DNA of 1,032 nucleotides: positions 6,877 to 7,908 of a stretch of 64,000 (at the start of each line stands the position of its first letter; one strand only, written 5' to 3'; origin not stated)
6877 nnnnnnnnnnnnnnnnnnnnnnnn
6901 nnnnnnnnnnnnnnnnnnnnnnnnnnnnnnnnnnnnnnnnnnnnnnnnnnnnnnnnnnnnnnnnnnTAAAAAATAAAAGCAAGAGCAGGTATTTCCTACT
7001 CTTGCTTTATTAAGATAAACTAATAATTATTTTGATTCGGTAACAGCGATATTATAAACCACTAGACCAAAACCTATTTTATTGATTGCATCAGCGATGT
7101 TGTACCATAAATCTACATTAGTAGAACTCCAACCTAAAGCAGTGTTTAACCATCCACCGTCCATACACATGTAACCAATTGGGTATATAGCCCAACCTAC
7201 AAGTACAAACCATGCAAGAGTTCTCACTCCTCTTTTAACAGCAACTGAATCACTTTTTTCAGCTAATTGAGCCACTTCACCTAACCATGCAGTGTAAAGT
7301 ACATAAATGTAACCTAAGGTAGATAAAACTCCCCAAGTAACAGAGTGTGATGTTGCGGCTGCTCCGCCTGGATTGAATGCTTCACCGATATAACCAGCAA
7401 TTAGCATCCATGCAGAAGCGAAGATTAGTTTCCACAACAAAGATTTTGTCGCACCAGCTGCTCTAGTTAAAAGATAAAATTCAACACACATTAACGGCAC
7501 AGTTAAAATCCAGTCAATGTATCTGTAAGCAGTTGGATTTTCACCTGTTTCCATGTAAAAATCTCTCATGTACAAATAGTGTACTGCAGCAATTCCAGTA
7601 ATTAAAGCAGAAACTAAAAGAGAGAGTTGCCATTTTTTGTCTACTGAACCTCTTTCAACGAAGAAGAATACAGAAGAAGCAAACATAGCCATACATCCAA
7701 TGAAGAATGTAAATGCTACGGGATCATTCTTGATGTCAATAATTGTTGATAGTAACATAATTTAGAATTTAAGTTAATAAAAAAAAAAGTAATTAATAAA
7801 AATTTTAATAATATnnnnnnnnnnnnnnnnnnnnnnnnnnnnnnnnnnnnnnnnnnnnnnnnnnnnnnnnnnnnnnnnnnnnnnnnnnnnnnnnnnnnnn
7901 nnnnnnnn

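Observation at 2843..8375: Six-gene same-strand light cluster: azurin-like lipoprotein, proteorhodopsin, Blh, orphan, SDR-DUF2867, photolyase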

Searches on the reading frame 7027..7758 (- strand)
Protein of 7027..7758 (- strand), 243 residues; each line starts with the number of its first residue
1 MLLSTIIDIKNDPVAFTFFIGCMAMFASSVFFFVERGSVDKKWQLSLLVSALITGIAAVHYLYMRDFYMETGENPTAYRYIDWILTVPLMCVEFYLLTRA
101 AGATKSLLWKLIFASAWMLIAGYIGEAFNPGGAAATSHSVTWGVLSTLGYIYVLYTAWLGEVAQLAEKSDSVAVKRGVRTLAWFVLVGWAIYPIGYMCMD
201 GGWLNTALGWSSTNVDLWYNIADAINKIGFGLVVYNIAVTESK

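Call 3: search_protein_families(library=pfam, proteins=[window:7027-7758:-], max_evalue=0.01)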
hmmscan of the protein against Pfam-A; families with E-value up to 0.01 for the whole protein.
window:7027-7758:- (243 aa): 1 family
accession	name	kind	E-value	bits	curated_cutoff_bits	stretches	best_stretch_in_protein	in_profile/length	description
PF01036.24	Bac_rhodopsin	-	7.1e-44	150.4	24.6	1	15-240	4-223/224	Bacteriorhodopsin-like protein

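Call 4: search_protein_families(library=ncbifam, proteins=[window:7027-7758:-], max_evalue=0.01)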
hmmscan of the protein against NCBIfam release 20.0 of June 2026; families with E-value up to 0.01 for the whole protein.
window:7027-7758:- (243 aa): 0 families

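Call 53: find_related_loci(query=window:7027-7758:-, collection=metagenome_contigs, flank=10000)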
Query window:7027-7758:- (243 aa) in metagenome_contigs; peptide patterns used: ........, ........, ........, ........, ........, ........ (x = any residue, [..] = any of these).
600 stretches matched a pattern (row limit reached: there are more); 587 encode a relative of the query (tblastn E <= 1e-3); the best 80 are kept; 80 distinct loci.
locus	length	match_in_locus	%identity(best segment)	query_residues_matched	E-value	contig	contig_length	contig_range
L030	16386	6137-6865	94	1-243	4e-154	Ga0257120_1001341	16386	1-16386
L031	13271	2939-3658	84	1-243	4e-137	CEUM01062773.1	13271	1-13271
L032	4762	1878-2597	84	1-243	3e-138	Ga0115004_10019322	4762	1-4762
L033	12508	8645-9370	83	1-243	3e-134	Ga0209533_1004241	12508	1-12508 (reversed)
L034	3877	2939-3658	80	1-243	2e-135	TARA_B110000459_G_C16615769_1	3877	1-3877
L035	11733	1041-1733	82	10-243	8e-129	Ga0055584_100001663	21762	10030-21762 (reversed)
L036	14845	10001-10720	80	1-243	9e-129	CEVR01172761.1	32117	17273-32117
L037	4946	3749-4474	78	2-243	2e-128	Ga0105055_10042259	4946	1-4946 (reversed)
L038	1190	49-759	79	6-243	2e-137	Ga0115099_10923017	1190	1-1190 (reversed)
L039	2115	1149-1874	79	1-243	2e-132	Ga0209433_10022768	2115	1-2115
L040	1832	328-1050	77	1-242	2e-133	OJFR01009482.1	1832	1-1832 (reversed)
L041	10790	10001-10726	78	1-243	3e-124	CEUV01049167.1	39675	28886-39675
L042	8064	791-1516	77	1-243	5e-124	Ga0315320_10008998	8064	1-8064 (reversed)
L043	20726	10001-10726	79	1-242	1e-123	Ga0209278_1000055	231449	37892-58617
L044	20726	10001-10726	77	1-243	1e-123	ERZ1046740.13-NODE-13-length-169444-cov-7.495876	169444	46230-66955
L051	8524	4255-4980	76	1-243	2e-121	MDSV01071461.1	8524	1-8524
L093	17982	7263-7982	73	1-243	1e-113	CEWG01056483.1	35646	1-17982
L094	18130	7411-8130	73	1-243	1e-113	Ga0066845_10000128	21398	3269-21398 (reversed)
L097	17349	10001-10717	71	1-243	6e-113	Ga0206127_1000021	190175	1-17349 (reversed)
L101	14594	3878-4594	71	1-243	3e-112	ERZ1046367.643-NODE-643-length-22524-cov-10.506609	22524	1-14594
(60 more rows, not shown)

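Call 56: search_protein_families(library=pfam, proteins=[L051:6353-6832:+, L051:6829-7896:+, L051:2662-3621:-, L051:3623-4153:-, L093:4530-5012:-, L051:1-1803:-], max_evalue=0.001)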
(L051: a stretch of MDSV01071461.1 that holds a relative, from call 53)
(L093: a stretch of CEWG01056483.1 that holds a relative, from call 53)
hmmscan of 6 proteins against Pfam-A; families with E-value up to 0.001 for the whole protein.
L051:6353-6832:+ (159 aa): 1 family
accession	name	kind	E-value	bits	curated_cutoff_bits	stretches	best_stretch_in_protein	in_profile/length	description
PF01613.24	Flavin_Reduct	-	4.6e-07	30.5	27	1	19-145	14-137/153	Flavin reductase like domain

L051:6829-7896:+ (355 aa): 1 family
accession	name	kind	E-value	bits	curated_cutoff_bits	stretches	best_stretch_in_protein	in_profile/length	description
PF03441.19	FAD_binding_7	-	1.1e-17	64.5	27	1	65-195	1-139/203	FAD binding domain of DNA photolyase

L051:2662-3621:- (319 aa): 1 family
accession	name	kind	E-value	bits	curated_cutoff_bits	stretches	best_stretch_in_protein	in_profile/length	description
PF02649.19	GCHY-1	-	2.6e-69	234.1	25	1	32-293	2-259/260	Type I GTP cyclohydrolase folE2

L051:3623-4153:- (176 aa): 1 family
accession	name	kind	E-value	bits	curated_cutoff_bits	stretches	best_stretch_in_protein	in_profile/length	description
PF01242.24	PTPS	-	6.9e-15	55.5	22.4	1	13-146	8-118/121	6-pyruvoyl tetrahydropterin synthase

L093:4530-5012:- (160 aa): 1 family
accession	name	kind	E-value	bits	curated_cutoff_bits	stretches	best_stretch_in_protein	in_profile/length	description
PF01641.26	SelR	-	6.7e-45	152.2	24.9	1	44-157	1-115/116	SelR domain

L051:1-1803:- (601 aa): 1 family
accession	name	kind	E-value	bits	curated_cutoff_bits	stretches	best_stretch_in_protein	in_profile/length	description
PF00127.26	Copper-bind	-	2.8e-09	37.7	21.2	1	28-118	8-99/99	Copper binding proteins, plastocyanin/azurin family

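Call 89: search_protein_families(library=pfam, proteins=[L030:9772-10806:-, L097:9612-9887:-, L101:2752-3720:-, L101:6041-7555:-, L094:16576-17196:-, L094:17324-18130:+, L036:9332-9802:-, L031:6172-7656:+, L031:943-2667:-], max_evalue=0.001)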
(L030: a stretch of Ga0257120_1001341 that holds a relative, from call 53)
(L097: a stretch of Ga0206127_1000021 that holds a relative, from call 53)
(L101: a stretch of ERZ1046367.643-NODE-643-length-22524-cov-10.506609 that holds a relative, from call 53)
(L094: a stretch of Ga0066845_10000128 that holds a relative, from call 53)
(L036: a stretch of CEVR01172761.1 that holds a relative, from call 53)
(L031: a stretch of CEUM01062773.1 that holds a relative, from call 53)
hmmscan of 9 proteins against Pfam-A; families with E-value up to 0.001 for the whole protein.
L030:9772-10806:- (344 aa): 1 family
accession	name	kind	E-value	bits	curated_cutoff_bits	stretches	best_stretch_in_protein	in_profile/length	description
PF02469.27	Fasciclin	-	7.8e-69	230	22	2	170-291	2-123/123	Fasciclin domain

L097:9612-9887:- (91 aa): 1 family
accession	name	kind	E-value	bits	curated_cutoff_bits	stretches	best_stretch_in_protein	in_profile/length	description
PF10985.13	DUF2805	-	1.8e-33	115.2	22.5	1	9-80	1-71/71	Protein of unknown function (DUF2805)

L101:2752-3720:- (322 aa): 1 family
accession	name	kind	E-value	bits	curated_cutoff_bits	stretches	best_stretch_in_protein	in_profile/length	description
PF00145.23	DNA_methylase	-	6.7e-85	285.8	22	1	6-315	1-324/324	C-5 cytosine-specific DNA methylase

L101:6041-7555:- (504 aa): 4 families
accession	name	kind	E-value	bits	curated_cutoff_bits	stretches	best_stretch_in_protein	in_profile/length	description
PF03572.23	Peptidase_S41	-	2e-49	167.8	24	1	191-346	1-157/165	Peptidase family S41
PF13180.12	PDZ_2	-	4.5e-11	43.3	27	1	91-165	2-73/80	PDZ domain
PF17820.7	PDZ_6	-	1.2e-06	28.6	27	1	104-161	1-54/54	PDZ domain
PF00595.29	PDZ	-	7.5e-06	26.7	23.2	1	87-159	9-80/81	PDZ domain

L094:16576-17196:- (206 aa): 1 family
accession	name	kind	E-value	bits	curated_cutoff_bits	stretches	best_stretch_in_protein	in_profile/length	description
PF04264.18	YceI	-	8e-23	81.9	23.7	1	47-205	6-149/150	YceI-like domain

L094:17324-18130:+ (269 aa): 2 families
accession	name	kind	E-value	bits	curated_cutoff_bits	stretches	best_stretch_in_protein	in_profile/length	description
PF05977.19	MFS_3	-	8e-18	64.6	27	1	7-269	3-259/524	Transmembrane secretion effector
PF07690.21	MFS_1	-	3.1e-17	63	33.4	1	20-262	2-235/347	Major Facilitator Superfamily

L036:9332-9802:- (156 aa): 1 family
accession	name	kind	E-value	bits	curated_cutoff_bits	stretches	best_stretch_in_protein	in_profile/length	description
PF00717.28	Peptidase_S24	-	1.2e-29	102.9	23.3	1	28-142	3-115/116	Peptidase S24-like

L031:6172-7656:+ (494 aa): 2 families
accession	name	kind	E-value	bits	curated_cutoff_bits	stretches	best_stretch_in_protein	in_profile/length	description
PF04244.19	DPRP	-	2.8e-52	178.2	22.1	1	6-220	2-221/224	Deoxyribodipyrimidine photo-lyase-related protein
PF03441.19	FAD_binding_7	-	3e-06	27.2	27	1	333-399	42-107/203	FAD binding domain of DNA photolyase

L031:943-2667:- (574 aa): 1 family
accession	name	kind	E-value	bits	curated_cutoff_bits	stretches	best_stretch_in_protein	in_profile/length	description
PF03372.29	Exo_endo_phos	-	1e-08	35.6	24.5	1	206-467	1-225/225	Endonuclease/Exonuclease/phosphatase family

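Call 101: search_solved_structures(query=window:7027-7758:-, max_evalue=1e-20, show_alignments=1)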
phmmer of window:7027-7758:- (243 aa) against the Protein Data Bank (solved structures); distinct sequences matched with E-value up to 1e-20: 22.
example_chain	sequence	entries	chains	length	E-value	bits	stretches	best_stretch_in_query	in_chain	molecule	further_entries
9jov_A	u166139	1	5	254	3.4e-72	246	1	10-240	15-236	Proteorhodopsin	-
9jou_A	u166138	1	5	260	3.6e-72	245.9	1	10-240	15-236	Proteorhodopsin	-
7b03_A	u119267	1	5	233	1.7e-51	178.2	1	12-242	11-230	Proteorhodopsin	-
8cnk_A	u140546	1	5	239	1.9e-51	178.1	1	12-242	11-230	Green-light absorbing proteorhodopsin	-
2l6x_A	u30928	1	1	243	2e-51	178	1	12-242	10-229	Green-light absorbing proteorhodopsin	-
8cqc_A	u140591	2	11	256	2.4e-51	177.7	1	12-242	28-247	Green-light absorbing proteorhodopsin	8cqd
4jq6_A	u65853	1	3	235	6.4e-51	176.3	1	11-240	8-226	Proteorhodopsin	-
4knf_A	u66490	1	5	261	4.1e-49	170.4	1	9-242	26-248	Blue-light absorbing proteorhodopsin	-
4kly_A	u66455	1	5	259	5.3e-49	170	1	9-242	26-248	Blue-light absorbing proteorhodopsin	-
9r22_A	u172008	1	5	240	3.1e-42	147.9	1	12-242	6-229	microbial rhodopsin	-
9r23_A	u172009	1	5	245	5.3e-35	124.2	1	10-241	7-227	flotillin-associated rhodopsin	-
9r21_A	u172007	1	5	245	2.3e-33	118.8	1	10-241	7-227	flotillin-associated rhodopsin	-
4hyj_A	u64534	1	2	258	3.9e-33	118.1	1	15-238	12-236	Rhodopsin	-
9hfk_A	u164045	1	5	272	2.7e-32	115.3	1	18-240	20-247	Bacteriorhodopsin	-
6nwd_A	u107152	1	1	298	4.2e-32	114.7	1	15-243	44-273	Gll0198 protein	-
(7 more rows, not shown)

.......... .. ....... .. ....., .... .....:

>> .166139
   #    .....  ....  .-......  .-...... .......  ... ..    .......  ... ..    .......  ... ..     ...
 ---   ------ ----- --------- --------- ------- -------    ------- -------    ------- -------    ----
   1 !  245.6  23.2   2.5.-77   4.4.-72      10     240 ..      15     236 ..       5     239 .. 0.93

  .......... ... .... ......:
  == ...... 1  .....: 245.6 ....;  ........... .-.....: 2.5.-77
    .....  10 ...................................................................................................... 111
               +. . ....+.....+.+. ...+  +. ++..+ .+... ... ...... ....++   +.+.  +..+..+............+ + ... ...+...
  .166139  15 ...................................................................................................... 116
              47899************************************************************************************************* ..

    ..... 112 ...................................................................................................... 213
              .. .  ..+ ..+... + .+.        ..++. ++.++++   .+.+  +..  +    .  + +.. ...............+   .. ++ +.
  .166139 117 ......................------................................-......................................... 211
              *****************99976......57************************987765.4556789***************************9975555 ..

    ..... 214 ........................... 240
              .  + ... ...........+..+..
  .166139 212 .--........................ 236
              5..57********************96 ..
